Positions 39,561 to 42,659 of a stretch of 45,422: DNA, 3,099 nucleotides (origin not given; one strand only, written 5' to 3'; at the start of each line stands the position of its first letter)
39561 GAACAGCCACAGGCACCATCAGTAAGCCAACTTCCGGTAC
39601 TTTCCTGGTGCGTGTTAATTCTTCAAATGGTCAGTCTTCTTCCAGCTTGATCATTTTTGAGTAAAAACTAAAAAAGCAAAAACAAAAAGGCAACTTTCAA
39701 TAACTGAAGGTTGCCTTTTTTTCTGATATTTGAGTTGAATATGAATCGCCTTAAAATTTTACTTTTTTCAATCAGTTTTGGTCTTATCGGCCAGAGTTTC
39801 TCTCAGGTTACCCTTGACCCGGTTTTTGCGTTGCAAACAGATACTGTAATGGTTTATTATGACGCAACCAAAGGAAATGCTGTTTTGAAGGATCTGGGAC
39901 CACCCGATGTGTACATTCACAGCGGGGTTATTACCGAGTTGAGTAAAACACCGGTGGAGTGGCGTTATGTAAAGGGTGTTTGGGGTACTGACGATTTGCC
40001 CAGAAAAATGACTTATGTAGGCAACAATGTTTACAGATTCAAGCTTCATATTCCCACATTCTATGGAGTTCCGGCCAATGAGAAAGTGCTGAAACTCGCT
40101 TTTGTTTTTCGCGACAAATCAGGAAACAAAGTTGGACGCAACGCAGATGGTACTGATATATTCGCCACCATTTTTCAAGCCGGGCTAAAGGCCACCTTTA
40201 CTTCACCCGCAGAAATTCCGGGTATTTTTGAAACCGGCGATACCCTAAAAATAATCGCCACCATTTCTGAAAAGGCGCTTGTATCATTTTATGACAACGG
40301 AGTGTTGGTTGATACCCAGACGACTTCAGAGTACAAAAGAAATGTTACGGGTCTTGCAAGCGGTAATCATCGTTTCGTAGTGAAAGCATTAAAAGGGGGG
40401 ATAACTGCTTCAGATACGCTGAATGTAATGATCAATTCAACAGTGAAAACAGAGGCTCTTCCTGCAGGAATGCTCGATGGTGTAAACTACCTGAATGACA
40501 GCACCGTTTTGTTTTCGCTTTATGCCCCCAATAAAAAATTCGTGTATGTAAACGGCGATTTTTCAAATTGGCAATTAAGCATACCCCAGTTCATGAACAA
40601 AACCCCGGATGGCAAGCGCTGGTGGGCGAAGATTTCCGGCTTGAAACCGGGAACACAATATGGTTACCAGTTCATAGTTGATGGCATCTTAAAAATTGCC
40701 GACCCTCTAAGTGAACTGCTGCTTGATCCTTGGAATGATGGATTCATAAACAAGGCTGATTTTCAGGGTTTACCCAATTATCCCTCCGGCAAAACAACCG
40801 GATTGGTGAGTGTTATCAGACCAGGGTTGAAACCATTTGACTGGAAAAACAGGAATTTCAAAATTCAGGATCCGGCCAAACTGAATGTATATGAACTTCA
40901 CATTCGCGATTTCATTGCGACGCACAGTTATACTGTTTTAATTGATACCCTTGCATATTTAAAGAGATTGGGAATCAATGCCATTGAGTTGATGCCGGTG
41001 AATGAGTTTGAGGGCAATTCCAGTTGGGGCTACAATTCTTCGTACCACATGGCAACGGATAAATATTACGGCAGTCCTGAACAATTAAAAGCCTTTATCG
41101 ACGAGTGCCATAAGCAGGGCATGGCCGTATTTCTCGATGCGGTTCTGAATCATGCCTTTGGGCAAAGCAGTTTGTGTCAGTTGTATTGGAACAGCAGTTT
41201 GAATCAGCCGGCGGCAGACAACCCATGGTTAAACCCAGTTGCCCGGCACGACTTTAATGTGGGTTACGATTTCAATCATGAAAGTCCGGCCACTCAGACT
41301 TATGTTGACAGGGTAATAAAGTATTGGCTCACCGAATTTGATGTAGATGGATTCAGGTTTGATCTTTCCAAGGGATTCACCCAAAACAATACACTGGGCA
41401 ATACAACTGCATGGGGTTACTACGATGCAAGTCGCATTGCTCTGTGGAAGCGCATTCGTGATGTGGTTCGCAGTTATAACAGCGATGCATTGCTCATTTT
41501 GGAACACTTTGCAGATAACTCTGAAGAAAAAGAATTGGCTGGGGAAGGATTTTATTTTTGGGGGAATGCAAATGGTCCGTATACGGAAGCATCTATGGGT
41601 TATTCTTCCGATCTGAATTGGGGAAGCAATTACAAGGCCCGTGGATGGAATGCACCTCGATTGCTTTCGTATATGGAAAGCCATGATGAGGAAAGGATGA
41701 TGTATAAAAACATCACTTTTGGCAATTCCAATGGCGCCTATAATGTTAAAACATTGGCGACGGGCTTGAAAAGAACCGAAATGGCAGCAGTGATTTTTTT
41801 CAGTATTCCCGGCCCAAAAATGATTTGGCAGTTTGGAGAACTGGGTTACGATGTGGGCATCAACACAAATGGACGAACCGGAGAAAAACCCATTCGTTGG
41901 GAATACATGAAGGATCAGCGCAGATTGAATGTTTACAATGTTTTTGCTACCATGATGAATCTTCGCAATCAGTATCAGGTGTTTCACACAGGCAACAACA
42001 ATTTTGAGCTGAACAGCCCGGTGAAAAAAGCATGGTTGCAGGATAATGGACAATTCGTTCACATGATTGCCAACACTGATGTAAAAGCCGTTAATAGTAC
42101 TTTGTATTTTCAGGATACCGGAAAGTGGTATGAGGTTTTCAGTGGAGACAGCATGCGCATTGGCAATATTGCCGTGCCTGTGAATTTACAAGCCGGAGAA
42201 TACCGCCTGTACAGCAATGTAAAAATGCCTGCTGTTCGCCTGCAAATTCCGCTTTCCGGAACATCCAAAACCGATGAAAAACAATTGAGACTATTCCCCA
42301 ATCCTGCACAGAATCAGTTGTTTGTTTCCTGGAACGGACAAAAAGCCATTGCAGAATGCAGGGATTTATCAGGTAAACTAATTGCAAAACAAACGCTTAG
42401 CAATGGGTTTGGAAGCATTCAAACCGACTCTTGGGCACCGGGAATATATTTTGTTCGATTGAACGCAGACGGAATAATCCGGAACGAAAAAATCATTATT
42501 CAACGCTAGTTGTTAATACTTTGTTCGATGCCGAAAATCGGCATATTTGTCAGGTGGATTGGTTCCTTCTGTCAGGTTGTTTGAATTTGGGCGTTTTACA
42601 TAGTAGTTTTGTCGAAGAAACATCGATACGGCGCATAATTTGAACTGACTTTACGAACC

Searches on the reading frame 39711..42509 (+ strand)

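Call 7: search_protein_families(library=pfam, proteins=[window:39711-42509:+], max_evalue=0.00001)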
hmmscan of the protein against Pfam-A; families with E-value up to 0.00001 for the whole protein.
window:39711-42509:+ (932 aa): 3 families
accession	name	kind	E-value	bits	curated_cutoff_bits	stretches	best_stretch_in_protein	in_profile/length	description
PF00128.31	Alpha-amylase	-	4.1e-26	92.6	22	2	410-482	21-92/446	Alpha amylase, catalytic domain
PF18962.6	Por_Secre_tail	-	1.6e-09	38.3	27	1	861-930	1-75/75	Secretion system C-terminal sorting domain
PF02922.24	CBM_48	-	3e-06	27.9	22.4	0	257-341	3-82/83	Carbohydrate-binding module 48 (Isoamylase N-terminal domain)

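Call 32: search_protein_families(library=ncbifam, proteins=[window:39711-42509:+], max_evalue=0.001)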
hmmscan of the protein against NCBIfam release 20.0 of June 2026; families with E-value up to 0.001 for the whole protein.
window:39711-42509:+ (932 aa): 37 families (the best 25 are shown)
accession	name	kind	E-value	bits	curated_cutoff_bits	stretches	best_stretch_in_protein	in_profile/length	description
TIGR02402.1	trehalose_TreZ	equivalog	1.8e-42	145.4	538.8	1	374-557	78-251/545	malto-oligosyltrehalose trehalohydrolase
NF003811.1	PRK05402.1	equivalog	2.7e-28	98.9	741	1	264-616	29-375/619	1,4-alpha-glucan branching protein GlgB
NF008967.0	PRK12313.1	equivalog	6.1e-28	97.5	577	1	263-552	37-310/633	1,4-alpha-glucan branching protein GlgB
TIGR01515.1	branching_enzym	equivalog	9.6e-26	90.5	463.95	1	265-616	29-364/607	1,4-alpha-glucan branching enzyme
TIGR02100.1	glgX_debranch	equivalog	6.1e-20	70.8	640.9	1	374-556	138-346/688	glycogen debranching protein GlgX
NF041090.1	Cyc-maltodext_AglB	equivalog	1.4e-18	66.9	540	1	410-828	67-448/470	cyclomaltodextrinase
TIGR02104.1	pulA_typeI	equivalog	1.4e-17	63.1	504.5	1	413-553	169-321/605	type I pullulanase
NF009221.0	PRK12568.1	equivalog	5.7e-17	61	1270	1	264-551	153-423/745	1,4-alpha-glucan branching enzyme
NF011293.0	PRK14705.1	equivalog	7.5e-17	60.2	2376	1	265-552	639-905/1224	1,4-alpha-glucan branching enzyme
NF008051.0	PRK10785.1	equivalog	8e-16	57.3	568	1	412-765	183-533/607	maltodextrin glucosidase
NF002983.0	PRK03705.1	equivalog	1.5e-15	56.4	901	1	301-554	54-339/658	glycogen debranching protein GlgX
TIGR02456.1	treS_nterm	equivalog_domain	1.2e-13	50.5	678.35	1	393-490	8-109/539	maltose alpha-D-glucosyltransferase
NF041321.1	Alpha-amyl_MalA_Halo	equivalog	2.6e-11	42.6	875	1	391-596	260-452/666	alpha-amylase MalA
TIGR02403.1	trehalose_treC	equivalog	2.9e-11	42.7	799.05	1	410-483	29-101/544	alpha,alpha-phosphotrehalase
NF011294.0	PRK14706.1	equivalog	5.7e-11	41.4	1284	1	265-600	42-362/642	1,4-alpha-glucan branching enzyme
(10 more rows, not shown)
